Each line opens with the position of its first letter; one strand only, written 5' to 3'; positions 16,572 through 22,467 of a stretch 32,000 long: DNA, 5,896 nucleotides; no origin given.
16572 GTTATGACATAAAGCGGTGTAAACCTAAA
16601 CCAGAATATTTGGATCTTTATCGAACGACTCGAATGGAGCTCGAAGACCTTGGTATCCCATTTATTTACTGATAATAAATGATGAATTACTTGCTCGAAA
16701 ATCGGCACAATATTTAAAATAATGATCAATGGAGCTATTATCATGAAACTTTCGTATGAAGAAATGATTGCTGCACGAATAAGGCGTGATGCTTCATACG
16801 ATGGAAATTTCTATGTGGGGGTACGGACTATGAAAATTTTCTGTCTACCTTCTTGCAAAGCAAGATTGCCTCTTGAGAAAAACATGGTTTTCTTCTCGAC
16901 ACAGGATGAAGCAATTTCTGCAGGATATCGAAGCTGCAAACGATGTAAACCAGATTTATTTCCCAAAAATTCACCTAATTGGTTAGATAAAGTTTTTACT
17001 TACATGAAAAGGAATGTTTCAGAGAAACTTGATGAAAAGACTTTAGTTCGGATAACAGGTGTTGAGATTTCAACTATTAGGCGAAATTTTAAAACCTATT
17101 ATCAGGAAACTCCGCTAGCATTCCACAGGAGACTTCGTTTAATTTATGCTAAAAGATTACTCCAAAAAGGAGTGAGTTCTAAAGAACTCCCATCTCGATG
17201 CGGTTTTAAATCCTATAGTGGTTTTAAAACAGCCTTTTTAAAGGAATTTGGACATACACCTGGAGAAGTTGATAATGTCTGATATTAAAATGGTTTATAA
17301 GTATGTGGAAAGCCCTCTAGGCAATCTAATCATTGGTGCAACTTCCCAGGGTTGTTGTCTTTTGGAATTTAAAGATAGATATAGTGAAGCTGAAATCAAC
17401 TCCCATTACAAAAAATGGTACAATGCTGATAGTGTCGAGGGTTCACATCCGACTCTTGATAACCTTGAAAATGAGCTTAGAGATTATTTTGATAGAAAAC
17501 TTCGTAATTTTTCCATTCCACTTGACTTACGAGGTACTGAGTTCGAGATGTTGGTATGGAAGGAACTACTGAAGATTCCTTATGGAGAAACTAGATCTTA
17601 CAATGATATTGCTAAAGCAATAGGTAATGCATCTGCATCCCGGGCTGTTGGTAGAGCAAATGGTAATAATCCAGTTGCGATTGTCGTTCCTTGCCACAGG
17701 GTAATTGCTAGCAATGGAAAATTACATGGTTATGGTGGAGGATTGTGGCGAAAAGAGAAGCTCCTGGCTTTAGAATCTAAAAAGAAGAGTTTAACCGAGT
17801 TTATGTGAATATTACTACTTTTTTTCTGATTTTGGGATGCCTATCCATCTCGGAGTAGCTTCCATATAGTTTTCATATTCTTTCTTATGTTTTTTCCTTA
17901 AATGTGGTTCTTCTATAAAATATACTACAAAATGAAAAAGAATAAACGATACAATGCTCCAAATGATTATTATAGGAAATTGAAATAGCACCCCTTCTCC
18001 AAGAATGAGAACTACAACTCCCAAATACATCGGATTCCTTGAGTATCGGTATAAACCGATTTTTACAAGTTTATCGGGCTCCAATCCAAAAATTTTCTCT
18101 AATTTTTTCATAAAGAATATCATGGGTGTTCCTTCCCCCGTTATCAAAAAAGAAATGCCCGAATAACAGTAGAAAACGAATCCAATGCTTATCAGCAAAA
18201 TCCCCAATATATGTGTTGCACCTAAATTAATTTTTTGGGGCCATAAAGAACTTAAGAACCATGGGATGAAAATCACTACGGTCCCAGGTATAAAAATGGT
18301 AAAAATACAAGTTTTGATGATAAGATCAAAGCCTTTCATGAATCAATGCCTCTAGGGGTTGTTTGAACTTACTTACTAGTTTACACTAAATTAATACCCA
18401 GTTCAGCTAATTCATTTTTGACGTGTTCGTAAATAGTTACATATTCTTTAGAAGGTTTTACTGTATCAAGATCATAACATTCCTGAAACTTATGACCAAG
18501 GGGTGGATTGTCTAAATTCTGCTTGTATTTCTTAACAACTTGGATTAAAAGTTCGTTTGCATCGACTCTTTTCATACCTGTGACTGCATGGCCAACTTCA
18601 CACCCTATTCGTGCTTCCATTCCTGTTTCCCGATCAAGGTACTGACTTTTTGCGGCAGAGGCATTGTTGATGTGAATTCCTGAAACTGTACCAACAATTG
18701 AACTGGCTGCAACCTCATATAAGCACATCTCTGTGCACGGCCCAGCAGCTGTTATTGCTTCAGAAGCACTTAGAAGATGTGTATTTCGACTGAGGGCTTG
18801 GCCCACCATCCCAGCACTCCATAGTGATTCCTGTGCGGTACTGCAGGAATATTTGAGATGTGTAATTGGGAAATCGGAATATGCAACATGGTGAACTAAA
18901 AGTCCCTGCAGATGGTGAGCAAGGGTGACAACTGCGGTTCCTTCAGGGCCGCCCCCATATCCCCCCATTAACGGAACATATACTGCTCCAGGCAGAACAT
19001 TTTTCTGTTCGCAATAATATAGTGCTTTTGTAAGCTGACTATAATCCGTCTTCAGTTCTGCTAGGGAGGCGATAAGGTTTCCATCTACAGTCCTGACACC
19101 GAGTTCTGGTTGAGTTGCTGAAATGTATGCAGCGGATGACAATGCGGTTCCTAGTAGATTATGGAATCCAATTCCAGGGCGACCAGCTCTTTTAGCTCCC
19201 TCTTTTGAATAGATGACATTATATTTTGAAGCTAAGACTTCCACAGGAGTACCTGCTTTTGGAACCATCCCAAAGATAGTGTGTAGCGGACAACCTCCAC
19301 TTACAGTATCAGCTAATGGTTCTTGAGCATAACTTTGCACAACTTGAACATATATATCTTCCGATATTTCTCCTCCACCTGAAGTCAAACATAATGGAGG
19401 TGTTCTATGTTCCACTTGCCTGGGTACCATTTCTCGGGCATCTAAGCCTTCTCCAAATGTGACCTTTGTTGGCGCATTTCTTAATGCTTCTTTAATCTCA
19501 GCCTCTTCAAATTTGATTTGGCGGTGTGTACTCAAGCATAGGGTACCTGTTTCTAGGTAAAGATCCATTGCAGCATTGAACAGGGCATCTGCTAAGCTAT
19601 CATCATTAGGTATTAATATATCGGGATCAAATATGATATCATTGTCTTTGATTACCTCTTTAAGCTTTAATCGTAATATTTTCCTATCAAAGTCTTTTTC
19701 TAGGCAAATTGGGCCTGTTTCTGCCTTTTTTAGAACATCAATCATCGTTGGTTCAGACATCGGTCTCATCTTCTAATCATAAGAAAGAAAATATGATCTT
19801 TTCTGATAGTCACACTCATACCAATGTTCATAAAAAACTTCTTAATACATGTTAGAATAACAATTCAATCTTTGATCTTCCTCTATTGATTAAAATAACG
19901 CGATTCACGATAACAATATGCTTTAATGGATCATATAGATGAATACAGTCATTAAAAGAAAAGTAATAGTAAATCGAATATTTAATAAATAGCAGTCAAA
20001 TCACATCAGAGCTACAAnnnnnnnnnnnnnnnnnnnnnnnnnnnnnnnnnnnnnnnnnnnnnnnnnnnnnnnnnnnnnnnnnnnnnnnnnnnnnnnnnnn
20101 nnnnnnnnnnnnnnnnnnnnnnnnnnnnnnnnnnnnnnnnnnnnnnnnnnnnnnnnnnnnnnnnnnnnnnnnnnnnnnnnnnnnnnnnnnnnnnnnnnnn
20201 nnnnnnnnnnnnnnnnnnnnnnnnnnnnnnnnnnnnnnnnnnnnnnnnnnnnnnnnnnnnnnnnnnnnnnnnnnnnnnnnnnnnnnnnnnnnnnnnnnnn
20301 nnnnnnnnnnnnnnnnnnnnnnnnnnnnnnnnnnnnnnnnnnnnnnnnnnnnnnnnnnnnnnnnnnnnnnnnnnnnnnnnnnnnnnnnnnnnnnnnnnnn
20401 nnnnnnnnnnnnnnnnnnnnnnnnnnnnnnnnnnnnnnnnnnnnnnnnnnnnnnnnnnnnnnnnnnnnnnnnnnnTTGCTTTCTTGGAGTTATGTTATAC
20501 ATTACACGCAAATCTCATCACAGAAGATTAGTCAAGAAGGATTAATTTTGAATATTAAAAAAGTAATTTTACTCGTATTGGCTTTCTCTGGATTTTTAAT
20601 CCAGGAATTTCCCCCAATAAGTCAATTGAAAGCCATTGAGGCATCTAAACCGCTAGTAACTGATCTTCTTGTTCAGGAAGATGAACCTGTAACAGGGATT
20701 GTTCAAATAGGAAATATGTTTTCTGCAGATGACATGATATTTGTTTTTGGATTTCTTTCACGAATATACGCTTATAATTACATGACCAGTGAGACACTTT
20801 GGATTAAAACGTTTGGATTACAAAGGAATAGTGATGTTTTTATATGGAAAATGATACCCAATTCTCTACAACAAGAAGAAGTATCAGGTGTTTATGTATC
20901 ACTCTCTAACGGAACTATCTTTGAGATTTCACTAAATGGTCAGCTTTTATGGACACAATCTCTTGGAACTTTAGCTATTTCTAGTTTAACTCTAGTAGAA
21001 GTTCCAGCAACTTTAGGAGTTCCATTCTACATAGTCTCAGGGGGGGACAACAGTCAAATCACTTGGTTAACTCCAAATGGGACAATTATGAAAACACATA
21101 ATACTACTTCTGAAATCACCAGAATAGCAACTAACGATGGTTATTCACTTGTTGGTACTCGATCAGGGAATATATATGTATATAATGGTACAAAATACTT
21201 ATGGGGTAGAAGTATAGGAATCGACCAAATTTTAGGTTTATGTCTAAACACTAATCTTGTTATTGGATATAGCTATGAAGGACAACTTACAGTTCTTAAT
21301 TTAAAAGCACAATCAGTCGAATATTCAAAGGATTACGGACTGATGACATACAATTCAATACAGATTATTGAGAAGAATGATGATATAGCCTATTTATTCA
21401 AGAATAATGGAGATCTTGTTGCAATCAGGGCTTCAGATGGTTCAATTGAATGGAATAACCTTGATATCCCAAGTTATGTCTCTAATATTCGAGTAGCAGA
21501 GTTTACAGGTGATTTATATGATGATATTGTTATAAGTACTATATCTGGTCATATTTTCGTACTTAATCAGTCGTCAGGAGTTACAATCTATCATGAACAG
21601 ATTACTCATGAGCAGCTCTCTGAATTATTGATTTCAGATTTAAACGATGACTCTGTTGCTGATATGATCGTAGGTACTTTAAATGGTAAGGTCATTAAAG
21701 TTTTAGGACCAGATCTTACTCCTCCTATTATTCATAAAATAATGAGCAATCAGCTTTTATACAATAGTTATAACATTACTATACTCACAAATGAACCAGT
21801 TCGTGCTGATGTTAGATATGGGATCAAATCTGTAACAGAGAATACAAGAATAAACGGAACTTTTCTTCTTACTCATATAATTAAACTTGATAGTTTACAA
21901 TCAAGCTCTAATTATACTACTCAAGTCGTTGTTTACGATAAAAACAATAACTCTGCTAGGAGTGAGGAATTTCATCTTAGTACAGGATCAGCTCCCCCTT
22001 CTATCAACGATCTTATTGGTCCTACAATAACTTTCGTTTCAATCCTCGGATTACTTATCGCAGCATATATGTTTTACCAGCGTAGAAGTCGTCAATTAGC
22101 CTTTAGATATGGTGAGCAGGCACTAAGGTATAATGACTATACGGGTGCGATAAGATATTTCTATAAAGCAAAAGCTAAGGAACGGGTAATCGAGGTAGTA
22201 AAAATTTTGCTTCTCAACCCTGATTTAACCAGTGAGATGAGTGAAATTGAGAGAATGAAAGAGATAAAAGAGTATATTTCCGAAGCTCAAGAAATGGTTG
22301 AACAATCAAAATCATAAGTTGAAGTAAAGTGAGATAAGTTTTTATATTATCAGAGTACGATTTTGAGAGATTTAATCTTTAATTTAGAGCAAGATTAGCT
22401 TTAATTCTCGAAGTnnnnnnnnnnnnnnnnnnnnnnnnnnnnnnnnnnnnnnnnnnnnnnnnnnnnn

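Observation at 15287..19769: Two pyrrolysine-free MtmB paralogues with different residues (Lys vs His) at the Pyl site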

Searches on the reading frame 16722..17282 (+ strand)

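Call 6: search_protein_families(library=pfam, proteins=[window:16722-17282:+])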
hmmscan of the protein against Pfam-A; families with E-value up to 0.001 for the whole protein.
window:16722-17282:+ (186 aa): 2 families
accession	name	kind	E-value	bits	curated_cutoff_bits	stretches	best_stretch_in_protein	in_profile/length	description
PF02805.21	Ada_Zn_binding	-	8.8e-28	96.5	23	1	15-78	2-65/65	Metal binding domain of Ada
PF12833.13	HTH_18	-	1.6e-16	60.8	33.6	1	109-183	2-77/80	Helix-turn-helix domain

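Call 7: search_protein_families(library=ncbifam, proteins=[window:16722-17282:+])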
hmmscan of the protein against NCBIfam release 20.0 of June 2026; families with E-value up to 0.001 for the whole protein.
window:16722-17282:+ (186 aa): 10 families
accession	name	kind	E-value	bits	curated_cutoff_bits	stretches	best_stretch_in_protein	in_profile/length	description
NF011964.0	PRK15435.1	equivalog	3.8e-21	75.5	345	1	15-168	12-165/354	bifunctional DNA-binding transcriptional regulator/O6-methylguanine-DNA methyltransferase Ada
NF010028.0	PRK13503.1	equivalog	5.5e-09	35.8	288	1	84-183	169-269/278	HTH-type transcriptional activator RhaS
NF006902.0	PRK09393.1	equivalog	6.7e-08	32.1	425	1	83-181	217-316/327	transcriptional regulator FtrA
NF052371.1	TransRegGbdRPseu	equivalog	7.5e-08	31.8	480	1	88-181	227-321/365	choline metabolism transcriptional regulator GbdR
NF041686.2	ant_diox_reg_AndR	equivalog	2.1e-07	30.9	350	1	83-182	214-316/321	anthranilate 1,2-dioxygenase regulatory protein AndR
TIGR04094.1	adjacent_YSIRK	equivalog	5.7e-07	28.8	200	1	88-181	287-380/383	YSIRK-targeted surface antigen transcriptional regulator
NF040475.1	chlor_reg_RclR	equivalog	2.9e-06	26.8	400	1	117-183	208-275/284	reactive chlorine-specific transcriptional regulator RclR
NF007633.0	PRK10296.1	equivalog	8.3e-05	22.2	264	1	82-182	168-270/280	transcriptional regulator ChbR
NF010025.2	PRK13500.1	equivalog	0.00016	21.4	525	1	82-182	172-273/282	HTH-type transcriptional activator RhaR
NF010026.0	PRK13501.1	equivalog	0.0002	20.6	363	1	87-182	177-273/290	HTH-type transcriptional activator RhaR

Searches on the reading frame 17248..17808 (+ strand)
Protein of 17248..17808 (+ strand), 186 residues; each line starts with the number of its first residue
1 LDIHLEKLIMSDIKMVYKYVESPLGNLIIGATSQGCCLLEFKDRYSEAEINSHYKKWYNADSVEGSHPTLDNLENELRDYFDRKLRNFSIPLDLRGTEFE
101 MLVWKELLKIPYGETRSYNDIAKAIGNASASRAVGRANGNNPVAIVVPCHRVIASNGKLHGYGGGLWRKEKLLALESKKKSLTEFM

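Call 6: search_protein_families(library=pfam, proteins=[window:17248-17808:+])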
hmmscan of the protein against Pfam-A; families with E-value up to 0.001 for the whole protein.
window:17248-17808:+ (186 aa): 2 families
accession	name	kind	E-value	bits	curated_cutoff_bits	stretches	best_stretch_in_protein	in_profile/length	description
PF01035.26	DNA_binding_1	-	1.1e-33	115.3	27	1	98-177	1-80/81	6-O-methylguanine DNA methyltransferase, DNA binding domain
PF02870.21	Methyltransf_1N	-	4.3e-08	34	21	1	15-94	1-71/71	6-O-methylguanine DNA methyltransferase, ribonuclease-like domain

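Call 7: search_protein_families(library=ncbifam, proteins=[window:17248-17808:+])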
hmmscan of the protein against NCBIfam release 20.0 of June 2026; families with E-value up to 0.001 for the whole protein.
window:17248-17808:+ (186 aa): 5 families
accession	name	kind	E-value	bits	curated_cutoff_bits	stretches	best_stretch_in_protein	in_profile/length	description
TIGR00589.1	ogt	superfamily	2.6e-32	110.7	46.4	1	97-176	1-80/80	methylated-DNA--[protein]-cysteine S-methyltransferase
NF011964.0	PRK15435.1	equivalog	7.2e-32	110.8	345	1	13-180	187-352/354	bifunctional DNA-binding transcriptional regulator/O6-methylguanine-DNA methyltransferase Ada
NF007626.0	PRK10286.1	equivalog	2.8e-29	102.4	192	1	19-176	8-166/171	methylated-DNA--[protein]-cysteine S-methyltransferase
NF041132.1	DNA_protcyst_Mta_Thcoc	equivalog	1.1e-12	48.1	250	1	97-176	91-168/169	methylated-DNA--protein-cysteine methyltransferase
NF003022.0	PRK03887.1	equivalog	1.8e-12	47.4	164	1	97-179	91-171/175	methylated-DNA--protein-cysteine methyltransferase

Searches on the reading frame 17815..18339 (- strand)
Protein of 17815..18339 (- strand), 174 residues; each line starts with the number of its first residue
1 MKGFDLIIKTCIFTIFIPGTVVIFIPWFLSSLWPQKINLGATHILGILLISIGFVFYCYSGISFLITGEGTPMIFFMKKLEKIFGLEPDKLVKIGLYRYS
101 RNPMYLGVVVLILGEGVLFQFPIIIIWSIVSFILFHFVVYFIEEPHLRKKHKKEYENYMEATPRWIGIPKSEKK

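Call 6: search_protein_families(library=pfam, proteins=[window:17815-18339:-])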
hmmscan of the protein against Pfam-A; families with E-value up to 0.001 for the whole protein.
window:17815-18339:- (174 aa): 2 families
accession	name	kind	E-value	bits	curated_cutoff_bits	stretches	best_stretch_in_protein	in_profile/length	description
PF04191.18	PEMT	-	2.4e-15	57.3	25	1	42-153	2-104/105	Phospholipid methyltransferase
PF04140.19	ICMT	-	7.4e-05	23.5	24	1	83-137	27-81/95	Isoprenylcysteine carboxyl methyltransferase (ICMT) family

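Call 7: search_protein_families(library=ncbifam, proteins=[window:17815-18339:-])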
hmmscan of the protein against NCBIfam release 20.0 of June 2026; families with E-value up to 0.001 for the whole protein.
window:17815-18339:- (174 aa): 2 families
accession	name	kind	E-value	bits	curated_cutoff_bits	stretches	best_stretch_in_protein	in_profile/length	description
NF040696.1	isopcys_mtase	equivalog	3.2e-10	40.2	160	1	89-166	110-187/190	protein-S-isoprenylcysteine O-methyltransferase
TIGR04571.1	LmtA_Leptospira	exception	3.7e-08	33.4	325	1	92-166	89-163/252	lipid A Kdo2 1-phosphate O-methyltransferase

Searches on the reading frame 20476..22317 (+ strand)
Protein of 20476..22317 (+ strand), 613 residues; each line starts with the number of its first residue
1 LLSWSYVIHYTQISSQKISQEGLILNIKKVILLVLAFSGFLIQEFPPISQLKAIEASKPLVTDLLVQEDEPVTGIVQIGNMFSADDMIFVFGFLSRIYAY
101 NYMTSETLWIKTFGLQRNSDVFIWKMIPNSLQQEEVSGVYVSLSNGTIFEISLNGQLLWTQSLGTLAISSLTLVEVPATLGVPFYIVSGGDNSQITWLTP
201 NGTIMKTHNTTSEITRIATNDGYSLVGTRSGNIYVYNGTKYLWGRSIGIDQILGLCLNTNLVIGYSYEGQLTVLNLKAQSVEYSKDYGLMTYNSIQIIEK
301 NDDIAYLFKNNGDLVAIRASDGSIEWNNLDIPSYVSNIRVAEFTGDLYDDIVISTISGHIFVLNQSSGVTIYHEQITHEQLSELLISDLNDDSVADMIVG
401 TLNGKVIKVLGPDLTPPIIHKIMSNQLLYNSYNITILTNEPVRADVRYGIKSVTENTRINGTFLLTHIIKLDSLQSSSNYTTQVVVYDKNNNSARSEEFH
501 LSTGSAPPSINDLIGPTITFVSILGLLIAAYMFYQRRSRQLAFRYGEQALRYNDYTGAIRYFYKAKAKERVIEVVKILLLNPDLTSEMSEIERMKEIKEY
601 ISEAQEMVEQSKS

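Call 6: search_protein_families(library=pfam, proteins=[window:20476-22317:+])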
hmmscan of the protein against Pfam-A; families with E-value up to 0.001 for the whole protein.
window:20476-22317:+ (613 aa): 4 families
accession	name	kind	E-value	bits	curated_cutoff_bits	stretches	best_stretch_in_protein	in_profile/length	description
PF25292.1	Beta-prop_CGLA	-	9.8e-09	35.5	26.8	1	129-210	37-114/316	Lambda-carrageenase beta-propeller domain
PF13570.13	Beta-prop_ACSF4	-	1.8e-08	34.6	133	1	204-409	41-241/329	Beta-alanine-activating enzyme, beta-propeller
PF13360.13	PQQ_2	-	1.3e-06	28.7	27.6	1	146-379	3-190/233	Outer membrane protein assembly factor BamB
PF17005.11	WD40_like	-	0.00047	20.1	40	1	191-311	62-179/301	WD40-like domain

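Call 7: search_protein_families(library=ncbifam, proteins=[window:20476-22317:+])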
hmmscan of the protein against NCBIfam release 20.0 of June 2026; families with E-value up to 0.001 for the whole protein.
window:20476-22317:+ (613 aa): 2 families
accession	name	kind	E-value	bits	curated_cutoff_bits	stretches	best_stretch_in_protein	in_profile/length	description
TIGR03300.1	assembly_YfgL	equivalog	3.5e-10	39.1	285.2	1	257-381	239-353/377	outer membrane protein assembly factor BamB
NF008351.0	PRK11138.1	equivalog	1.2e-06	27.3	423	1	261-408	258-390/394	outer membrane protein assembly factor BamB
